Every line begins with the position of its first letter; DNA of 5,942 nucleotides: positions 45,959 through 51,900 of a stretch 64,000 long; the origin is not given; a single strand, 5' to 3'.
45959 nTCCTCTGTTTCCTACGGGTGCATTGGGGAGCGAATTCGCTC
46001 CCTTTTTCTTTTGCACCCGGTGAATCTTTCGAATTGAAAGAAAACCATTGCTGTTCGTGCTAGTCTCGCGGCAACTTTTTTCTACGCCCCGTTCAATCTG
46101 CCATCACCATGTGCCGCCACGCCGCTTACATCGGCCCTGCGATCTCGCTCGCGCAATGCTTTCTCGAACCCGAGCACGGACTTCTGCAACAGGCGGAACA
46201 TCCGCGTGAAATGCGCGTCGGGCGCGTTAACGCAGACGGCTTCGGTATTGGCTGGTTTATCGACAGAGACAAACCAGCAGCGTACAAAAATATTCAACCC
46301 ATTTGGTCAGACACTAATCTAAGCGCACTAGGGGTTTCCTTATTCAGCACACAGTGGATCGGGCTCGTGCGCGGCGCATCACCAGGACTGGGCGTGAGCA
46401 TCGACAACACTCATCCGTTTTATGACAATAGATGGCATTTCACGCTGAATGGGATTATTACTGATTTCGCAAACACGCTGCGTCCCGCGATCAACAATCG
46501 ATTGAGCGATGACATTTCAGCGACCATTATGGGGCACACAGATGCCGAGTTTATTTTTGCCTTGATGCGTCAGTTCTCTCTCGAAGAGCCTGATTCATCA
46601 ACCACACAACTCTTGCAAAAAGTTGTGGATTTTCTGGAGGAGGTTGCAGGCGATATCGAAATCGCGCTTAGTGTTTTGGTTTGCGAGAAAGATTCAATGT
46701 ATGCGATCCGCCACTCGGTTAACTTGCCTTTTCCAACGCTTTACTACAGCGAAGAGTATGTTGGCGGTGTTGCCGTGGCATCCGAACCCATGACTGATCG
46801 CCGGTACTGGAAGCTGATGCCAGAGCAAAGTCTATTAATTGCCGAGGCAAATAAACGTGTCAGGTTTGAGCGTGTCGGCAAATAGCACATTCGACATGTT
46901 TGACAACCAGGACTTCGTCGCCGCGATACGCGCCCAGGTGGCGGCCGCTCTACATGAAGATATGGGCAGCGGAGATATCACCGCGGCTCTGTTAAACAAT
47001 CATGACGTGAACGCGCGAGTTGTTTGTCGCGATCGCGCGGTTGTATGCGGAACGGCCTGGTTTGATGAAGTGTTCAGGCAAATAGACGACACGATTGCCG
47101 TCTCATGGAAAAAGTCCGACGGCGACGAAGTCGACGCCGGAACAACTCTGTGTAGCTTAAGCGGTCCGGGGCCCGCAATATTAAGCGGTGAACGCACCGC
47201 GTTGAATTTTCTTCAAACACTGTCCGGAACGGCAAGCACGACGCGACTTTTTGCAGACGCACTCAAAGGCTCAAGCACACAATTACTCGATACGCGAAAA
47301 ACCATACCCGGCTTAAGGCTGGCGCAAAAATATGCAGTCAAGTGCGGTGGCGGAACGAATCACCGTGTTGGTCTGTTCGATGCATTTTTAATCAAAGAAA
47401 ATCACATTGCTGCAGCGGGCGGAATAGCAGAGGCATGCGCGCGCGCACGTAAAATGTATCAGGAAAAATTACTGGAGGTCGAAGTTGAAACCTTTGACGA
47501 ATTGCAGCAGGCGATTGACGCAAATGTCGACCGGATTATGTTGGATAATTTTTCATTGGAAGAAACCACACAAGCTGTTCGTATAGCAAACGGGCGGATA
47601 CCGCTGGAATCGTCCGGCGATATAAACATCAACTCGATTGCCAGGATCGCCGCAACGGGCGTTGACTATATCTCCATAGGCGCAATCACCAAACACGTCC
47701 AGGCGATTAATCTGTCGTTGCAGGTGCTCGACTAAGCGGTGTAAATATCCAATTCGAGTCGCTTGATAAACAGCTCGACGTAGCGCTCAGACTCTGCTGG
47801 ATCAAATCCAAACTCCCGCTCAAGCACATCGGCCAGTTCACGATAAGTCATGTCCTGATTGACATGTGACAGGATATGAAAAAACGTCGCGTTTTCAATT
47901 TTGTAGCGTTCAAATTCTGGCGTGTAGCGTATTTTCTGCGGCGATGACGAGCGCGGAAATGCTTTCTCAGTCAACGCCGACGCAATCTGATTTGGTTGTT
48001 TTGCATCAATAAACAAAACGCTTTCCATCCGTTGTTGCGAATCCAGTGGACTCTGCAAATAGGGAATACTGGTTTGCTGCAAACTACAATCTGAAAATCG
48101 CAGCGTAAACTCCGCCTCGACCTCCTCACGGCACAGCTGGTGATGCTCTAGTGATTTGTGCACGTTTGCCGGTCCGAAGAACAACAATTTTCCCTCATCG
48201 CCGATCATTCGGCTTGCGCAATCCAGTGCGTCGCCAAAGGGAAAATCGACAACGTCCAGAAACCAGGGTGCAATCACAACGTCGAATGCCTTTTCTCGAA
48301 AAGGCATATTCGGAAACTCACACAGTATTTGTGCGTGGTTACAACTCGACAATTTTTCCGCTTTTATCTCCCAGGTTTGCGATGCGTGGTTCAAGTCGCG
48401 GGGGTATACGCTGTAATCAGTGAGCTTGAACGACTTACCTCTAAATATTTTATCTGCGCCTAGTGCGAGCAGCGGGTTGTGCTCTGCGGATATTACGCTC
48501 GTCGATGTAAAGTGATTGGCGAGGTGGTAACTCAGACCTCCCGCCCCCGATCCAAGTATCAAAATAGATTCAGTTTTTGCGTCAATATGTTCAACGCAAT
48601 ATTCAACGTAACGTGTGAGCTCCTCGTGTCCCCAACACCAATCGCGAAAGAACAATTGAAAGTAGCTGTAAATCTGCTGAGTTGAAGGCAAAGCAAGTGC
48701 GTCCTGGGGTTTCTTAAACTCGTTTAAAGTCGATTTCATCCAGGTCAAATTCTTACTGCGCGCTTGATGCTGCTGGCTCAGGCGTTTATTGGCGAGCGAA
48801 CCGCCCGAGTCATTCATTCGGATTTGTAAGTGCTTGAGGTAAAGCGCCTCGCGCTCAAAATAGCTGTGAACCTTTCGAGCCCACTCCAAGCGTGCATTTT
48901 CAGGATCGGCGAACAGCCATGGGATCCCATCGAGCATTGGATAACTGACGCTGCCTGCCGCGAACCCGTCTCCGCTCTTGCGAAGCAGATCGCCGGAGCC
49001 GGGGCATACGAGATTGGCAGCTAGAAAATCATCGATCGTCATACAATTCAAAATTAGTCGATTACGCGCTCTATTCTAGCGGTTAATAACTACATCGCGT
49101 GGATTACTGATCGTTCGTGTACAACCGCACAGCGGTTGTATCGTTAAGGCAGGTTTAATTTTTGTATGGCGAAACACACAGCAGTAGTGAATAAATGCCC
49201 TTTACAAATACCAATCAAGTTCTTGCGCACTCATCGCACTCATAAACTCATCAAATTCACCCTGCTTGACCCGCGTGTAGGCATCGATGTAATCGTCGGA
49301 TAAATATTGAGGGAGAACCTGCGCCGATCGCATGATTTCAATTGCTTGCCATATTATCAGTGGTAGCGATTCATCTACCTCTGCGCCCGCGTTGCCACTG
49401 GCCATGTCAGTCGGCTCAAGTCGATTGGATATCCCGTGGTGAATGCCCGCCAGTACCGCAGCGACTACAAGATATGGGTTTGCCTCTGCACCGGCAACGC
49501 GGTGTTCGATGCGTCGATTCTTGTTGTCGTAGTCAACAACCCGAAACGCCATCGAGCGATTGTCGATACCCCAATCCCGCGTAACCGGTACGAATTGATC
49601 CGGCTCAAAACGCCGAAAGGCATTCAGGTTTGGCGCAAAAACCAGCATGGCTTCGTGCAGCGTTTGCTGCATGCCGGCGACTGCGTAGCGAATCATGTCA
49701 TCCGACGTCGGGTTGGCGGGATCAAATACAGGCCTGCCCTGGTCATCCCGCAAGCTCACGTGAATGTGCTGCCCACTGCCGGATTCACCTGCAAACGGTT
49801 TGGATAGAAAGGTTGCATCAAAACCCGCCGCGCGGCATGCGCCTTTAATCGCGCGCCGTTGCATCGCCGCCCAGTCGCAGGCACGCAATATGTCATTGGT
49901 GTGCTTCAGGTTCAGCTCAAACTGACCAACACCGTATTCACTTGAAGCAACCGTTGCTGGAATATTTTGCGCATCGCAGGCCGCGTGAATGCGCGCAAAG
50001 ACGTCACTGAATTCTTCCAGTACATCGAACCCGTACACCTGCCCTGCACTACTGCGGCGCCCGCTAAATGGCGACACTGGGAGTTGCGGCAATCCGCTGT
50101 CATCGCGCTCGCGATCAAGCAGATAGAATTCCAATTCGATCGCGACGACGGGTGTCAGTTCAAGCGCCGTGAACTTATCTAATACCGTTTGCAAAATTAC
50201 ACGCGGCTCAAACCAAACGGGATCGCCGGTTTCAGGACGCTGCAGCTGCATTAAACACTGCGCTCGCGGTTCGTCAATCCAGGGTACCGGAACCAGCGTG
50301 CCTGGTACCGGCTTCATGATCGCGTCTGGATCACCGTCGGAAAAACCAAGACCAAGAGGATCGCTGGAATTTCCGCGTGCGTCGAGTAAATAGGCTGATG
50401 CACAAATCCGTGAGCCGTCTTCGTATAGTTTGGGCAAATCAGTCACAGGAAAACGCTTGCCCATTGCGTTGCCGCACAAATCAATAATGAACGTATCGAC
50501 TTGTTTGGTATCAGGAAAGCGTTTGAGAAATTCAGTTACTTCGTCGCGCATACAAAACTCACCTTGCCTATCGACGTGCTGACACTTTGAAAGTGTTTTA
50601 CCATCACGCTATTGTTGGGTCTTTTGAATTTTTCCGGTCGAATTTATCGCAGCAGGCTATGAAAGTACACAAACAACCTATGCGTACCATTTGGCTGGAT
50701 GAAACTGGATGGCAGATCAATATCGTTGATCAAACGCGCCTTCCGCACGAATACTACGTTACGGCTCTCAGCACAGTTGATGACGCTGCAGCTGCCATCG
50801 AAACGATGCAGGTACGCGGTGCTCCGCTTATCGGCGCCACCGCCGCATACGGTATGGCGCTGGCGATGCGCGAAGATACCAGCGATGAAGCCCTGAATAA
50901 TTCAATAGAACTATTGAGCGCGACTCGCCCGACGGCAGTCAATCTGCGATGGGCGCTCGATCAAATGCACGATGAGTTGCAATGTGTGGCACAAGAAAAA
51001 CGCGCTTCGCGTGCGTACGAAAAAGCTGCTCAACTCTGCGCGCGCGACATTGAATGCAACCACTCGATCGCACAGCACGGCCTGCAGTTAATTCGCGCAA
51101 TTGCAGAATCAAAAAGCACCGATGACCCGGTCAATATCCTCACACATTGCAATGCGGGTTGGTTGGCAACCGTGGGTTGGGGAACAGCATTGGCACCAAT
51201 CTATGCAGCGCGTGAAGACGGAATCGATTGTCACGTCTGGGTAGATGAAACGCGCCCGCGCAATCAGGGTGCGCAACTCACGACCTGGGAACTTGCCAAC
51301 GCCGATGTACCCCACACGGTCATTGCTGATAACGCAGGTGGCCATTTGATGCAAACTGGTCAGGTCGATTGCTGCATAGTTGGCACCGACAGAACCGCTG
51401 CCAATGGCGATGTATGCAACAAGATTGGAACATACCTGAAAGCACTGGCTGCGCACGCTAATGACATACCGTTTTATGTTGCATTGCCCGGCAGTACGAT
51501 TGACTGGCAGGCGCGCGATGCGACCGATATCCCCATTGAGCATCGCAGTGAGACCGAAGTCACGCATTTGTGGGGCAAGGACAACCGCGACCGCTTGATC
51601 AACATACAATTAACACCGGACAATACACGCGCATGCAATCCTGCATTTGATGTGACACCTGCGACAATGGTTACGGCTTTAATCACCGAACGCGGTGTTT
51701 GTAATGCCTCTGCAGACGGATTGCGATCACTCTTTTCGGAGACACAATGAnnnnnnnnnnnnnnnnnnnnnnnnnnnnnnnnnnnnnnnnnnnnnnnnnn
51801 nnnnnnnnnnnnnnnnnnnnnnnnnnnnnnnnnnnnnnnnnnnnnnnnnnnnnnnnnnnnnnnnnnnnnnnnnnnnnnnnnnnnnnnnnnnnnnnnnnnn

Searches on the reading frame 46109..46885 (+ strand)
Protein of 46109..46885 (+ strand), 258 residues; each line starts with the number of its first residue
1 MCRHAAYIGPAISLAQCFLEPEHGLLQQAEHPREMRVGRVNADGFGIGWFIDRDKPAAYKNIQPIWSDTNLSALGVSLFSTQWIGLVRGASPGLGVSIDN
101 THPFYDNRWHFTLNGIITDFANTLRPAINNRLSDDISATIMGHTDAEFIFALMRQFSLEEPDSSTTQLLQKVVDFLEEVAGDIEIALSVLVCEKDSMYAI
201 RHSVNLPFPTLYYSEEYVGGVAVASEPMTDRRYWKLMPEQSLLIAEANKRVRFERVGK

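Call 16: search_protein_families(library=pfam, proteins=[window:46109-46885:+], max_evalue=0.00001)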
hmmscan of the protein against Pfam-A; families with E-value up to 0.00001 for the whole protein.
window:46109-46885:+ (258 aa): 1 family
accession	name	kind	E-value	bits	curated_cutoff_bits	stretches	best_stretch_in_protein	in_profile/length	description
PF13230.11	GATase_4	-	5.2e-08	32.6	23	1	40-181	31-168/272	Glutamine amidotransferases class-II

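Call 74: search_protein_families(library=ncbifam, proteins=[window:46109-46885:+], max_evalue=1e-8)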
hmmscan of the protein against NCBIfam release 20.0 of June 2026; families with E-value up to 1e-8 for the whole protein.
window:46109-46885:+ (258 aa): 1 family
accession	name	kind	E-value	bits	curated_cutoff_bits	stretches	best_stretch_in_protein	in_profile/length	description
TIGR03442.1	TIGR03442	equivalog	9.3e-61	205.3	218.65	1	1-251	1-246/251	ergothioneine biosynthesis protein EgtC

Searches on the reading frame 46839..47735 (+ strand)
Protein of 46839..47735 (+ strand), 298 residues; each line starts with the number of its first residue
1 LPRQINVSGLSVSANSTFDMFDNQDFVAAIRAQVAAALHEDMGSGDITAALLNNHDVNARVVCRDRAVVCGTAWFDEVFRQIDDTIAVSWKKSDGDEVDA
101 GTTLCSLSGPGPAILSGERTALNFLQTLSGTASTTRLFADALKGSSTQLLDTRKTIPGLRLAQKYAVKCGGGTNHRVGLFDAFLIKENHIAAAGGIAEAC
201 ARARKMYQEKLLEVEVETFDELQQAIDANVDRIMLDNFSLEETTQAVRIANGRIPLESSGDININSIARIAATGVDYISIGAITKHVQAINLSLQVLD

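Call 16: search_protein_families(library=pfam, proteins=[window:46839-47735:+], max_evalue=0.00001)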
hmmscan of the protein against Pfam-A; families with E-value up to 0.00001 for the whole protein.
window:46839-47735:+ (298 aa): 2 families
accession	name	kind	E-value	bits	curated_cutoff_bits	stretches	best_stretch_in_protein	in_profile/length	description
PF01729.25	QRPTase_C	-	1.2e-54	185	23.1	1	132-295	2-169/169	Quinolinate phosphoribosyl transferase, C-terminal domain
PF02749.22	QRPTase_N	-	1.1e-18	67.6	27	1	46-129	1-82/82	Quinolinate phosphoribosyl transferase, N-terminal domain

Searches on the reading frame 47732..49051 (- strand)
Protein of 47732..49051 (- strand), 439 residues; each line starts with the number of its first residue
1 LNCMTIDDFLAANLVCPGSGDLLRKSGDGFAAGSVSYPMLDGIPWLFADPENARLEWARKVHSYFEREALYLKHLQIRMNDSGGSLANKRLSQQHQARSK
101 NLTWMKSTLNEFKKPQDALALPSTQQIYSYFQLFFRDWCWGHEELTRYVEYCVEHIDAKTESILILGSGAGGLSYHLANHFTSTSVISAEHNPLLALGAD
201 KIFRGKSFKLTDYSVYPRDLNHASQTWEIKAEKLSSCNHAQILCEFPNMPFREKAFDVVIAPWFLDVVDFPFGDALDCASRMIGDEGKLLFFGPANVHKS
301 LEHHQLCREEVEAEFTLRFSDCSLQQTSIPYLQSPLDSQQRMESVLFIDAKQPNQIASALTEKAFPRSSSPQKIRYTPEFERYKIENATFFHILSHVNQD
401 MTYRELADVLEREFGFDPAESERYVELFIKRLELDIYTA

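Call 16: search_protein_families(library=pfam, proteins=[window:47732-49051:-], max_evalue=0.00001)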
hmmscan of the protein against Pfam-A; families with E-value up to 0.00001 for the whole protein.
window:47732-49051:- (439 aa): 0 families

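Call 74: search_protein_families(library=ncbifam, proteins=[window:47732-49051:-], max_evalue=1e-8)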
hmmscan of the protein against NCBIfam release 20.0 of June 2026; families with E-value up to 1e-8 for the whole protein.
window:47732-49051:- (439 aa): 0 families

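Call 76: search_protein_families(library=padloc, proteins=[window:47732-49051:-], max_evalue=0.001)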
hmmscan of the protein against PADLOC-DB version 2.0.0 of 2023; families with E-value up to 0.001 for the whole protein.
window:47732-49051:- (439 aa): 1 family
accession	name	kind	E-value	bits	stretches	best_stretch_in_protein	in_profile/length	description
PDLC04134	mad2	-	2.2e-06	24.8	1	148-307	279-410/492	mads_2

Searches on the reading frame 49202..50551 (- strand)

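Call 16: search_protein_families(library=pfam, proteins=[window:49202-50551:-], max_evalue=0.00001)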
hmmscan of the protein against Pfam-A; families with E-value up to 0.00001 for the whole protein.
window:49202-50551:- (449 aa): 1 family
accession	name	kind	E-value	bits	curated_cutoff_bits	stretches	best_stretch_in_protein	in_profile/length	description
PF00120.29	Gln-synt_C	-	3.2e-85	286.7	24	1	115-448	3-344/344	Glutamine synthetase, catalytic domain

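Call 74: search_protein_families(library=ncbifam, proteins=[window:49202-50551:-], max_evalue=1e-8)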
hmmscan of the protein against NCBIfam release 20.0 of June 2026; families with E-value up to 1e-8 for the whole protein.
window:49202-50551:- (449 aa): 4 families
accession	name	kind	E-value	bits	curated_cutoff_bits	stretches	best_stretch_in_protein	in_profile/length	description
TIGR03105.1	gln_synth_III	equivalog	4.3e-49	167.2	469.6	1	21-449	16-434/435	type III glutamate--ammonia ligase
NF045547.1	GGputSyn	equivalog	2.7e-47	161.5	650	1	27-441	26-435/438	gamma-glutamylputrescine synthetase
TIGR00653.1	GlnA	equivalog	2.4e-44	151.8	429.15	1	74-448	60-460/462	type I glutamate--ammonia ligase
NF007006.0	PRK09469.1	equivalog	2.6e-21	75.8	845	1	209-448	218-466/469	glutamate--ammonia ligase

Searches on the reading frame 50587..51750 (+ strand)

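Call 16: search_protein_families(library=pfam, proteins=[window:50587-51750:+], max_evalue=0.00001)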
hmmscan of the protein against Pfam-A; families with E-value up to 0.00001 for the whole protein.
window:50587-51750:+ (387 aa): 1 family
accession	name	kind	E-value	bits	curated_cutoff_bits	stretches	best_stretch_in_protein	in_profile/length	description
PF01008.23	IF-2B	-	7.2e-69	232.6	22.4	1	75-373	1-279/280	Initiation factor 2 subunit family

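Call 74: search_protein_families(library=ncbifam, proteins=[window:50587-51750:+], max_evalue=1e-8)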
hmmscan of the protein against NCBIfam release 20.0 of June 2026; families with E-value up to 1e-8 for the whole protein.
window:50587-51750:+ (387 aa): 7 families
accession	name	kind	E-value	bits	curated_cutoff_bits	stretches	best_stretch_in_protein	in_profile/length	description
NF004326.0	PRK05720.1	subfamily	4.6e-143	476.3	271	1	23-386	2-355/358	s-methyl-5-thioribose-1-phosphate isomerase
TIGR00512.1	salvage_mtnA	equivalog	1.3e-124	415.6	279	1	42-373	8-334/335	S-methyl-5-thioribose-1-phosphate isomerase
TIGR00524.1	eIF-2B_rel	subfamily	5.9e-93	311.3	185.85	1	62-372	2-301/303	S-methyl-5-thioribose-1-phosphate isomerase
NF004700.0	PRK06036.1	equivalog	4.2e-86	289.1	528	1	32-373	1-329/339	S-methyl-5-thioribose-1-phosphate isomerase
NF004436.0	PRK05772.1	equivalog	4.2e-73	246.7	521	1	32-373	16-350/363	S-methyl-5-thioribose-1-phosphate isomerase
TIGR00511.1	ribulose_e2b2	equivalog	1.2e-44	152.7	314.1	1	64-372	2-286/301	ribose 1,5-bisphosphate isomerase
NF006210.0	PRK08335.1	equivalog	5.3e-17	62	339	1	202-371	123-268/275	translation initiation factor IF-2B subunit alpha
